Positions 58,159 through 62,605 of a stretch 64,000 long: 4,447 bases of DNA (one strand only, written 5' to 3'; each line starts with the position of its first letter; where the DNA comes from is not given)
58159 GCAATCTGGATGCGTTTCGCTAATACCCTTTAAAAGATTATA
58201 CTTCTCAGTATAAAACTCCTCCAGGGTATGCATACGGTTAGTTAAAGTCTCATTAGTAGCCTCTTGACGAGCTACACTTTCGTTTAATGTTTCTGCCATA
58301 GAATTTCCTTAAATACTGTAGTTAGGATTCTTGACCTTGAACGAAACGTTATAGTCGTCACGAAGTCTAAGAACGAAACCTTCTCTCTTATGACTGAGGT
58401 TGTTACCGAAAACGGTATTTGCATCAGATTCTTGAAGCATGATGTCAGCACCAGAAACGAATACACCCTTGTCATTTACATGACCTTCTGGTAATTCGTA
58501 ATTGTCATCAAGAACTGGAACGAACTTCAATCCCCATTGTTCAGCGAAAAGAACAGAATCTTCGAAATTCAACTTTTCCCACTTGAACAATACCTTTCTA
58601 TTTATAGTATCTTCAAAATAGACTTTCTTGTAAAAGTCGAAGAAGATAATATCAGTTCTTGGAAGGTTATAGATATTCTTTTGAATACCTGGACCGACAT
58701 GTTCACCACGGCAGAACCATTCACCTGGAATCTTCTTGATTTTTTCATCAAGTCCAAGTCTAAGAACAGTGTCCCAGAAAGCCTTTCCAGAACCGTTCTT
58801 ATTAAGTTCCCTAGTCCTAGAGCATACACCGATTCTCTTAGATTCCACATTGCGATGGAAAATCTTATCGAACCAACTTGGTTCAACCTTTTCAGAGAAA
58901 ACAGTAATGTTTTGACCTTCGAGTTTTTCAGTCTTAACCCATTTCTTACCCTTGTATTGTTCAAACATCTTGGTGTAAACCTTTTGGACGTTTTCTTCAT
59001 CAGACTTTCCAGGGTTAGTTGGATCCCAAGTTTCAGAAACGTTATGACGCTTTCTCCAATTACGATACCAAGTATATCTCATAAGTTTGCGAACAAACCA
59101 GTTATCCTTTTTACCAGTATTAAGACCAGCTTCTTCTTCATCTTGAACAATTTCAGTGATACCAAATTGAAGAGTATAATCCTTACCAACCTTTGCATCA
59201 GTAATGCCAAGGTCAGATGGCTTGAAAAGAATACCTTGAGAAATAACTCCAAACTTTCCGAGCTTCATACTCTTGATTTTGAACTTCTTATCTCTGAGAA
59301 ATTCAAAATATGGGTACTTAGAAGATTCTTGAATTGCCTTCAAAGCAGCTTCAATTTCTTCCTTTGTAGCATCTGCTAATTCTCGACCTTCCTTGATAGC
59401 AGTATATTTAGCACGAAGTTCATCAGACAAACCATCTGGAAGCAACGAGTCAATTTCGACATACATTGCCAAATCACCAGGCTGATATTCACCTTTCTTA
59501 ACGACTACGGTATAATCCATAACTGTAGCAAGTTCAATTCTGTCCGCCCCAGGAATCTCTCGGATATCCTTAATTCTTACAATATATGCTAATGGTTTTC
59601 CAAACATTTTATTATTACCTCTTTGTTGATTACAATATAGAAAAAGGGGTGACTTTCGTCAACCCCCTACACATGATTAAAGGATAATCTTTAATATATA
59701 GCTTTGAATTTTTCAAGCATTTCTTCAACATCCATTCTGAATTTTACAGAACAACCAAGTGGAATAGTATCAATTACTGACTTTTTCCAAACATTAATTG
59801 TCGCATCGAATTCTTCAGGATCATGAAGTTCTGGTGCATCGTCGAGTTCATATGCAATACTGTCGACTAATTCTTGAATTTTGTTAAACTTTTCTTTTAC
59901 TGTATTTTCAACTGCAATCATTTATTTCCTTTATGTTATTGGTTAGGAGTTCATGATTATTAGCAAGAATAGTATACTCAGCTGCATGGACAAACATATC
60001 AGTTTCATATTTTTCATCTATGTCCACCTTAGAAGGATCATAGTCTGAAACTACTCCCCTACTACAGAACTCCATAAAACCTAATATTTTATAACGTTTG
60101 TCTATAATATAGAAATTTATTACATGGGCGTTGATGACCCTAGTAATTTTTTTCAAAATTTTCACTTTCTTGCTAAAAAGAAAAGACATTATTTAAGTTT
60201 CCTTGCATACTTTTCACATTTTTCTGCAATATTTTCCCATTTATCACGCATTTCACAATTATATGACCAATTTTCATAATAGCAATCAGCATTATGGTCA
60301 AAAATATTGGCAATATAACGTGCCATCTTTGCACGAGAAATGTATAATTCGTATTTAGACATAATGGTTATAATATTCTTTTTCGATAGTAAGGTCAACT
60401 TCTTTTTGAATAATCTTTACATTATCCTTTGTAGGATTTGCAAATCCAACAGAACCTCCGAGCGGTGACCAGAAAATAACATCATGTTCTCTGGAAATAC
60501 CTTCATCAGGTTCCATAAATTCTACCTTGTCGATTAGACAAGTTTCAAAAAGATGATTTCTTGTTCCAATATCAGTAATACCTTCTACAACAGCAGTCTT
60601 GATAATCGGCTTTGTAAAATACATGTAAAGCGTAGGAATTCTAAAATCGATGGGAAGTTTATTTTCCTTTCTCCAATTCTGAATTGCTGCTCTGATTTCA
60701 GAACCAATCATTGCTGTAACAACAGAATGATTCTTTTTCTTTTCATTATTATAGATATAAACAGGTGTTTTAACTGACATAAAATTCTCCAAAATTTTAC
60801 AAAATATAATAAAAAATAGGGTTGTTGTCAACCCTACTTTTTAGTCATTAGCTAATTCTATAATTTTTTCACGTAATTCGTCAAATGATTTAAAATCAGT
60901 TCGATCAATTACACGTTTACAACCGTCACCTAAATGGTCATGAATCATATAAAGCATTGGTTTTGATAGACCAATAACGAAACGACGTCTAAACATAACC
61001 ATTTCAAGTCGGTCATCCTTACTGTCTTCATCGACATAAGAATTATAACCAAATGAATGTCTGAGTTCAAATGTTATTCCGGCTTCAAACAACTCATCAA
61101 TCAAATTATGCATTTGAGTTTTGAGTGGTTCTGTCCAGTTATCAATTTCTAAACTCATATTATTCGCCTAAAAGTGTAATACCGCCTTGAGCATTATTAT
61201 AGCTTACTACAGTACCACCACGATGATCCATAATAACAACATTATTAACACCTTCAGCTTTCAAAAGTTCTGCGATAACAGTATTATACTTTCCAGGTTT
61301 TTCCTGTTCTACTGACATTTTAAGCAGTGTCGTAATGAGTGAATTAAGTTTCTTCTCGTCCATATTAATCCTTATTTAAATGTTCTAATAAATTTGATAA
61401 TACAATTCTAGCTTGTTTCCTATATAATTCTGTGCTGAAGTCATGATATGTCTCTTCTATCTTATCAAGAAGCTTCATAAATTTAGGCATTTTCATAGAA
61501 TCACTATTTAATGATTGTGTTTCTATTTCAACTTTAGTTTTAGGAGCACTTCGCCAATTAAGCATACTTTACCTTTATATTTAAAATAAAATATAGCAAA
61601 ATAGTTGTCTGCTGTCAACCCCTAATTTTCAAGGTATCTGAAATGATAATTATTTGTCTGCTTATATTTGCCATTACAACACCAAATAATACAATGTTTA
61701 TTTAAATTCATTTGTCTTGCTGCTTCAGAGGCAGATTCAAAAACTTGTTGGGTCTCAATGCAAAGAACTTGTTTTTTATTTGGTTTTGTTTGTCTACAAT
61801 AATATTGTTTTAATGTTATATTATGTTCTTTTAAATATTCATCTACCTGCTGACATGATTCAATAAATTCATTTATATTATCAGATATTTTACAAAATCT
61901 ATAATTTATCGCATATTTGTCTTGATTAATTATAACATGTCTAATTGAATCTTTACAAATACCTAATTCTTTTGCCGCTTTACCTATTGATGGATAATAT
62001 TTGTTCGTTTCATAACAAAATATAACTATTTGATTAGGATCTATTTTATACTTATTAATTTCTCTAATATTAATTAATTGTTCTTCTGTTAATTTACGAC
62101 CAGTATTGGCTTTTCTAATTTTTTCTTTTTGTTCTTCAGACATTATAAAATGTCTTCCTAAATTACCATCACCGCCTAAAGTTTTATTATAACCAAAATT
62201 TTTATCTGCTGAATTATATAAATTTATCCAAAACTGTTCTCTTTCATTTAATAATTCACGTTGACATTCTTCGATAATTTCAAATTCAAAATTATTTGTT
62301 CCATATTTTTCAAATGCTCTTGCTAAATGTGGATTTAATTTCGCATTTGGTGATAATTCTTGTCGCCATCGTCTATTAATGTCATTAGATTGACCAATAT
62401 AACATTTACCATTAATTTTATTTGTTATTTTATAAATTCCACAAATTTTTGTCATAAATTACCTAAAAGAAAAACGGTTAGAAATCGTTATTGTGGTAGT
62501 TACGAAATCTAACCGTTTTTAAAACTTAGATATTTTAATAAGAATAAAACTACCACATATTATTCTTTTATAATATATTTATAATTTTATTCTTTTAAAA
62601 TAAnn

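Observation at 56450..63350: Minus-strand island with an Rnl2-like RNA ligase, NUDIX hydrolase, NadE and Hsp20: candidate RNA-repair / NAD+-replenishment counter-defence block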

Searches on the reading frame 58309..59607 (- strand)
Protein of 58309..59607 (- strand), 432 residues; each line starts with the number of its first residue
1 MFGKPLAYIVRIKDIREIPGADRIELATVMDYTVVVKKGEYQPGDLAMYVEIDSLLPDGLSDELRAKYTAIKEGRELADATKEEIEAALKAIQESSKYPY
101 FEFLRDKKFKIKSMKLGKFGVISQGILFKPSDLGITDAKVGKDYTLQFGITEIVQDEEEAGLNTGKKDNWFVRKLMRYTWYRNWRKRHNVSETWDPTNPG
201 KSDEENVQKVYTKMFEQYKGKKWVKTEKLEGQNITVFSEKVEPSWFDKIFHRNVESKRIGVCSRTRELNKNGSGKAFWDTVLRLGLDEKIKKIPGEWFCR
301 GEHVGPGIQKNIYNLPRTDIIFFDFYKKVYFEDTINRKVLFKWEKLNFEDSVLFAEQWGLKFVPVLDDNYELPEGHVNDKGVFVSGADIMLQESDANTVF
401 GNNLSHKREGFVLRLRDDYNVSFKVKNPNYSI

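Call 3: search_protein_families(library=pfam, proteins=[window:58309-59607:-], max_evalue=0.01)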
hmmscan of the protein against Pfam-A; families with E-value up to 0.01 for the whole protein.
window:58309-59607:- (432 aa): 2 families
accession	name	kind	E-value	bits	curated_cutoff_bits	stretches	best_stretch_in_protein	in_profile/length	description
PF21189.3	PHA02142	-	6.7e-19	68.6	27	1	6-59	1-54/92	PHA02142 OB-fold domain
PF09414.15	RNA_ligase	-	2.3e-12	47.9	27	1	222-426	2-171/171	RNA ligase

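Call 4: search_protein_families(library=phrogs, proteins=[window:58309-59607:-], max_evalue=0.001)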
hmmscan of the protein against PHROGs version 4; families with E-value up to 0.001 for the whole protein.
window:58309-59607:- (432 aa): 1 family
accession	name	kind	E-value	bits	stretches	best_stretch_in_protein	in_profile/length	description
phrog_968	-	DNA, RNA and nucleotide metabolism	1.5e-44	153.6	1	6-430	10-388/398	RNA ligase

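Call 6: search_solved_structures(query=window:58309-59607:-, max_evalue=1, show_alignments=2)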
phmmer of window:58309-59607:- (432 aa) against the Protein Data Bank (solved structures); distinct sequences matched with E-value up to 1: 25.
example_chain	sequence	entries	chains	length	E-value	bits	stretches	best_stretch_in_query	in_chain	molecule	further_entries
5cot_A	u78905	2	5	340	2.1e-15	59.8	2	196-368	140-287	Naegleria gruberi RNA ligase | RNA ligase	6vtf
6vt3_A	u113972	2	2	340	2.3e-15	59.6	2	196-368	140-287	RNA Ligase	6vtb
6vt8_A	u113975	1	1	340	2.4e-15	59.6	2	196-368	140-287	RNA Ligase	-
6vt5_A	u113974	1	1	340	2.8e-15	59.3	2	196-368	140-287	RNA Ligase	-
6vt4_A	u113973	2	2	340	3.8e-15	58.9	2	196-368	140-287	RNA Ligase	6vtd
6vt1_A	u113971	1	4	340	5.3e-15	58.4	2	196-368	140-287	RNA Ligase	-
6vt0_A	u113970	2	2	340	1.3e-14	57.1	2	196-368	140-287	RNA Ligase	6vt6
5cou_A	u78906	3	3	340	1.3e-14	57.1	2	196-368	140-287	Naegleria gruberi RNA ligase | RNA ligase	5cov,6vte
6vt9_A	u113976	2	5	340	1.4e-14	57.1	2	196-368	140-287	RNA ligase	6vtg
7vpp_A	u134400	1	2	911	0.14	14.1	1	16-71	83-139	Aminopeptidase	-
6buy_A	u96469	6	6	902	0.15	14.1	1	16-71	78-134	Aminopeptidase N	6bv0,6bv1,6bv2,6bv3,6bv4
4naq_A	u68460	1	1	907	0.15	14.1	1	16-71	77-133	Aminopeptidase N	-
4nz8_A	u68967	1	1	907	0.15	14.1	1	16-71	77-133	Aminopeptidase N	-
4hom_A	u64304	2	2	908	0.15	14.1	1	16-71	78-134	Aminopeptidase N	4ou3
4fke_A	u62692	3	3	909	0.15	14.1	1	16-71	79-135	Aminopeptidase N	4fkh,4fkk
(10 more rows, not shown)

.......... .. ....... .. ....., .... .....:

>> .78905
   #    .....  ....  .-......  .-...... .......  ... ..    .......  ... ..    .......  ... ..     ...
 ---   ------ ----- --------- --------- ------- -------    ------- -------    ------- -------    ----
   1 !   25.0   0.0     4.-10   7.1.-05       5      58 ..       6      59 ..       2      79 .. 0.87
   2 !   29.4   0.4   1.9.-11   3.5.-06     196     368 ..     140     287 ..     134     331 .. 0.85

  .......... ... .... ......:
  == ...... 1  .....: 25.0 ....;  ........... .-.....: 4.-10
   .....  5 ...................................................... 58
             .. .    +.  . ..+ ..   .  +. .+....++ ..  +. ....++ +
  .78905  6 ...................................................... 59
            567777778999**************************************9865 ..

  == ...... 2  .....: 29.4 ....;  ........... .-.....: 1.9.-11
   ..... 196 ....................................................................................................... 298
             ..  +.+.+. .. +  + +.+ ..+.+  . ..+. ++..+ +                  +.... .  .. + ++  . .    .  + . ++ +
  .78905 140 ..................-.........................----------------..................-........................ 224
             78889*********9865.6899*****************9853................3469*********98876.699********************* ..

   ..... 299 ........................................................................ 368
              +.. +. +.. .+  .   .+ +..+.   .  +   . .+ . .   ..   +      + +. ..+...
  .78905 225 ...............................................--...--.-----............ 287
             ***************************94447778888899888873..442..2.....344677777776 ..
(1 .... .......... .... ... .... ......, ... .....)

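Call 12: search_protein_families(library=ncbifam, proteins=[window:58309-59607:-], max_evalue=0.001)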
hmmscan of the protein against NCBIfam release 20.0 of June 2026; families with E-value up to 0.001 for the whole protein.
window:58309-59607:- (432 aa): 1 family
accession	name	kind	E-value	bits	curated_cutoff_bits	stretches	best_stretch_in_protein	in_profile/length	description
TIGR02306.1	RNA_lig_DRB0094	equivalog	7.5e-25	87.5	151.15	2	8-65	4-63/341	RNA ligase (ATP)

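Call 36: search_dna_similar(query=window:58309-59607:-, collection=phages, mode=protein, max_rows=30, rows=spread)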
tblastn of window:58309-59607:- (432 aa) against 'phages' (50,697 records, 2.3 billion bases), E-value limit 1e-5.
Records with a match: 279; places in all: 279; records where one place covers at least 80% of the query: 34.
Best place of each record, by identity: <60% 279.
By first word of the organism name: Pseudomonas 185; Aeromonas 44; Erwinia 9; Sinorhizobium 7; Ralstonia 5; Yersinia 4; Xanthomonas 3; Microbacterium 3; uncultured 2; Synechococcus 2; and 12 more.
By host as written in the record: Pseudomonas aeruginosa 74; Pseudomonas aeruginosa PAO1 26; - 20; Aeromonas salmonicida 13; Pseudomonas aeruginosa PAK 12; Aeromonas hydrophila BIOTECH 10089 11; Pseudomonas syringae pv. porri LMG 28495 8; Sinorhizobium meliloti 7; and 69 more.
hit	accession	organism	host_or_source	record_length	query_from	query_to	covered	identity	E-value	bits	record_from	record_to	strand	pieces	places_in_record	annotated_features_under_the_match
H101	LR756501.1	uncultured phage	metagenomic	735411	6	430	98%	29.6%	2e-30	130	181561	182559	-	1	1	record has no annotation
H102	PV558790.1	Variovorax phage V45v66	Variovorax sp. SCN45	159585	6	432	99%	25.3%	1e-15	85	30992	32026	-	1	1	record has no annotation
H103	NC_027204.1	Sinorhizobium phage phiM12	Sinorhizobium meliloti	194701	6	425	97%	23.6%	5e-14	80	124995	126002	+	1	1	RNA ligase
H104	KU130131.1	Pseudomonas phage vB_PsyM_KIL3b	Pseudomonas syringae pv. porri LMG 28495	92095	1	373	86%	24.8%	4e-11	71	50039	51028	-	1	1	putative RNA ligase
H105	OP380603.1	Aeromonas phage avDM9-HANS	Aeromonas hydrophila BIOTECH 10089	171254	4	323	74%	27.9%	6e-17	89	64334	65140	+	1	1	hypothetical protein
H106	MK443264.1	Pseudomonas phage ITTPL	Pseudomonas aeruginosa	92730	6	326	74%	27.1%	7e-23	107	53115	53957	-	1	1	hypothetical protein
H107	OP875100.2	Pseudomonas phage SPA01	Pseudomonas aeruginosa PAO1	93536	6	326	74%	27.1%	5e-22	105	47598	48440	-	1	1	hypothetical protein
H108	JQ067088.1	Pseudomonas phage PaMx12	Pseudomonas aeruginosa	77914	6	311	71%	28.0%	2e-19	97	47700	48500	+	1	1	record has no annotation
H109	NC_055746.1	Aeromonas phage 50AhydR13PP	Aeromonas hydrophila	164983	4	323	74%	26.6%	1e-15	85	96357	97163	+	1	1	RNA ligase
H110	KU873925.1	Pseudomonas phage pf16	Pseudomonas putida PpG1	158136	1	324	75%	26.1%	5e-11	71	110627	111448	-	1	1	hypothetical protein (x2)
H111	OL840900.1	Aeromonas phage AhMtk13a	Aeromonas hydrophila GW3-10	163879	4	323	74%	26.0%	4e-15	84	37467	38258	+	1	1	RNA ligase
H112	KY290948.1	Aeromonas phage 44RR2.8t.2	Aeromonas salmonicida HER1098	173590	4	323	74%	26.0%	7e-16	86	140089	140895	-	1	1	hypothetical protein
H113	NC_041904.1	Pseudomonas phage Zigelbrucke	Pseudomonas aeruginosa PAO1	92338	6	311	71%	27.1%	3e-19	97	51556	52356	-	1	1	RNA ligase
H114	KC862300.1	Pseudomonas phage PAK_P4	Pseudomonas aeruginosa PAK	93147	6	311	71%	27.1%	5e-19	96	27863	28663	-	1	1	putative RNA ligase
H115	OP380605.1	Aeromonas phage avDM2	Aeromonas hydrophila BIOTECH 10089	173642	4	323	74%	25.7%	1e-15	86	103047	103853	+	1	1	hypothetical protein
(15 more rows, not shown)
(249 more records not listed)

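Call 81: get_annotated_region(hit=H109, flank=6000)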
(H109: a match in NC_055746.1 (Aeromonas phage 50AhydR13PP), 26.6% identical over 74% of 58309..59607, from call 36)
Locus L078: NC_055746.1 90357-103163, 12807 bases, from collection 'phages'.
description: Aeromonas phage 50AhydR13PP, complete genome.
organism: Aeromonas phage 50AhydR13PP (NCBI taxid 2163978)
taxonomy: Viruses; Duplodnaviria; Heunggongvirae; Uroviricota; Caudoviricetes; Straboviridae; Tulanevirus; Tulanevirus 50ahydr13pp
host: Aeromonas hydrophila; source: -; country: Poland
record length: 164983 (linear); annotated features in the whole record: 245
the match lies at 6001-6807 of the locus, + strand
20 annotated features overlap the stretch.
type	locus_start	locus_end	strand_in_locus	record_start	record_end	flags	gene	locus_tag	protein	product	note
CDS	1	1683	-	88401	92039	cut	-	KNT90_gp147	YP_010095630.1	tail fiber protein proximal subunit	-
CDS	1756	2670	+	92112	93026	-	-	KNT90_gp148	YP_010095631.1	ribonuclease H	-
CDS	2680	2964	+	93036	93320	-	-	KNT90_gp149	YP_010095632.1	transcriptional regulator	-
CDS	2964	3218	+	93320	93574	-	-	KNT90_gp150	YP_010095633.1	late promoter transcriptional regulator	-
CDS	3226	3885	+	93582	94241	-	-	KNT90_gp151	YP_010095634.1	DNA helicase loader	-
CDS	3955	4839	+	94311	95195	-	-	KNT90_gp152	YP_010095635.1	single strand DNA binding protein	-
CDS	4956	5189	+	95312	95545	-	-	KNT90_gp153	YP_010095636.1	hypothetical protein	-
CDS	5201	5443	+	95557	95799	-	-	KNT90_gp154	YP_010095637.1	hypothetical protein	-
CDS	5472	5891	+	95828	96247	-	-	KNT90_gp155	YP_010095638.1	membrane protein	-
CDS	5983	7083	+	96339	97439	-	-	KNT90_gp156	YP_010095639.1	RNA ligase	-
CDS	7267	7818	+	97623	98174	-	-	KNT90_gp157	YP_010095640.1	dihydrofolate reductase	-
CDS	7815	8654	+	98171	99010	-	-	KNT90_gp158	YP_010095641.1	thymidylate synthase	-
CDS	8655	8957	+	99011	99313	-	-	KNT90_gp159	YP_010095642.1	hypothetical protein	-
CDS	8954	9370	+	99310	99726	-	-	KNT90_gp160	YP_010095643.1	endonuclease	-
CDS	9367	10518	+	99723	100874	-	-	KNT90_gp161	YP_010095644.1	RNA ligase and tail fiber protein attachment catalyst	-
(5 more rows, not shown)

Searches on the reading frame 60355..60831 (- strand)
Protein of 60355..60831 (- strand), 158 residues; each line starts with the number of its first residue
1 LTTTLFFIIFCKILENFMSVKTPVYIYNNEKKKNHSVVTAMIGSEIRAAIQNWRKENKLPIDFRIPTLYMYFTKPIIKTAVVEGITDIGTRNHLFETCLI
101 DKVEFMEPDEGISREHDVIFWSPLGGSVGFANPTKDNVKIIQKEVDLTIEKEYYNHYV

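Call 3: search_protein_families(library=pfam, proteins=[window:60355-60831:-], max_evalue=0.01)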
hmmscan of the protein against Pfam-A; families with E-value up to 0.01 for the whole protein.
window:60355-60831:- (158 aa): 0 families

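Call 4: search_protein_families(library=phrogs, proteins=[window:60355-60831:-], max_evalue=0.001)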
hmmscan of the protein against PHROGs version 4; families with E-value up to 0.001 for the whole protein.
window:60355-60831:- (158 aa): 0 families

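Call 12: search_protein_families(library=ncbifam, proteins=[window:60355-60831:-], max_evalue=0.001)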
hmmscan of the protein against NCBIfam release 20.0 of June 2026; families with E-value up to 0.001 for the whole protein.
window:60355-60831:- (158 aa): 0 families

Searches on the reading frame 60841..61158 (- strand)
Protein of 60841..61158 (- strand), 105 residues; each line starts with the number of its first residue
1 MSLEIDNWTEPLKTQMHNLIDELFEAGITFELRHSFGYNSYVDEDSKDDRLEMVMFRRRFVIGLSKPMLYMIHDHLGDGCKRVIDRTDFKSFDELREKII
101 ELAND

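Call 3: search_protein_families(library=pfam, proteins=[window:60841-61158:-], max_evalue=0.01)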
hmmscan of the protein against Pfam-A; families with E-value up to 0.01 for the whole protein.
window:60841-61158:- (105 aa): 0 families

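Call 4: search_protein_families(library=phrogs, proteins=[window:60841-61158:-], max_evalue=0.001)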
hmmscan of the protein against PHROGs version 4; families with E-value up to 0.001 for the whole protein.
window:60841-61158:- (105 aa): 0 families

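Call 12: search_protein_families(library=ncbifam, proteins=[window:60841-61158:-], max_evalue=0.001)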
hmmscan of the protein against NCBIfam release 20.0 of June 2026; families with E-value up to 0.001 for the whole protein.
window:60841-61158:- (105 aa): 0 families

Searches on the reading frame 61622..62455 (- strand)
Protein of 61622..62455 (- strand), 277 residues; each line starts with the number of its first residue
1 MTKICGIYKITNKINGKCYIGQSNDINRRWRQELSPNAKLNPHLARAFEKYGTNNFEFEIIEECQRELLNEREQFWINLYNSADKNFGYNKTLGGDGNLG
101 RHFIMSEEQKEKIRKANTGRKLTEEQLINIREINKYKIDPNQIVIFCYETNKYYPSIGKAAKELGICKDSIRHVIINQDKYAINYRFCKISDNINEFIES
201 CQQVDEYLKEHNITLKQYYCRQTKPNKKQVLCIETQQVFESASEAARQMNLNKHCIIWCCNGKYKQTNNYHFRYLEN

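Call 3: search_protein_families(library=pfam, proteins=[window:61622-62455:-], max_evalue=0.01)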
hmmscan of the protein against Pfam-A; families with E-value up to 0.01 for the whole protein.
window:61622-62455:- (277 aa): 4 families
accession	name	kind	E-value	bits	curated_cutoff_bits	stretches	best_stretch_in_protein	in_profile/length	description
PF01541.30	GIY-YIG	-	2.8e-12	47.2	22.6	1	5-85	2-75/78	GIY-YIG catalytic domain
PF22083.2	I-HmuI_NUMOD-like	-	2.2e-10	40.4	27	2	237-273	10-46/46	DNA endonuclease I-HmuI-like, NUMOD-like domain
PF07453.19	NUMOD1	-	8.6e-08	32.7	22.8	1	154-173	16-35/37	NUMOD1 domain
PF19835.5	SegE_GIY-YIG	-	0.0017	19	25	0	7-66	20-89/123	Putative endonuclease segE, GIY-YIG domain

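Call 4: search_protein_families(library=phrogs, proteins=[window:61622-62455:-], max_evalue=0.001)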
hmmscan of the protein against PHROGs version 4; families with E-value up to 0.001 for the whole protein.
window:61622-62455:- (277 aa): 10 families
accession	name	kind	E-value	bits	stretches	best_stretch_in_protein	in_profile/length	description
phrog_314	-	DNA, RNA and nucleotide metabolism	2.5e-46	159.8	1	1-224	175-425/574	homing endonuclease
phrog_7168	-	DNA, RNA and nucleotide metabolism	3.3e-29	103.2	1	6-188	3-168/284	homing endonuclease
phrog_5123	-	DNA, RNA and nucleotide metabolism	5.1e-18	66.4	1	6-103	3-98/152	homing endonuclease with GIY-YIG motif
phrog_4538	-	unknown function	5.8e-12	46.2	1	202-274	383-446/447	-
phrog_19446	-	DNA, RNA and nucleotide metabolism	9.3e-12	46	1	6-102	3-101/254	homing endonuclease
phrog_20162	-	DNA, RNA and nucleotide metabolism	4.9e-09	37.4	1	221-276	24-83/88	HNH endonuclease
phrog_3404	-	DNA, RNA and nucleotide metabolism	7.4e-09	36.8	1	4-86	2-85/235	HNH endonuclease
phrog_30580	-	unknown function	1.9e-05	25.7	0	144-210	12-77/85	-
phrog_3855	-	DNA, RNA and nucleotide metabolism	2e-05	26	0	152-188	19-55/115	HTH DNA binding protein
phrog_26160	-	unknown function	0.00014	22.1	1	4-90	182-276/278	-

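Call 12: search_protein_families(library=ncbifam, proteins=[window:61622-62455:-], max_evalue=0.001)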
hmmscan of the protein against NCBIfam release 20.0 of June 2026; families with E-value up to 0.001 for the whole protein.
window:61622-62455:- (277 aa): 1 family
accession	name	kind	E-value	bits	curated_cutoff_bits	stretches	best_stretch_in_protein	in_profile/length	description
TIGR01453.1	grpIintron_endo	subfamily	1.3e-29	103.8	56.05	1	6-125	3-127/215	group I intron endonuclease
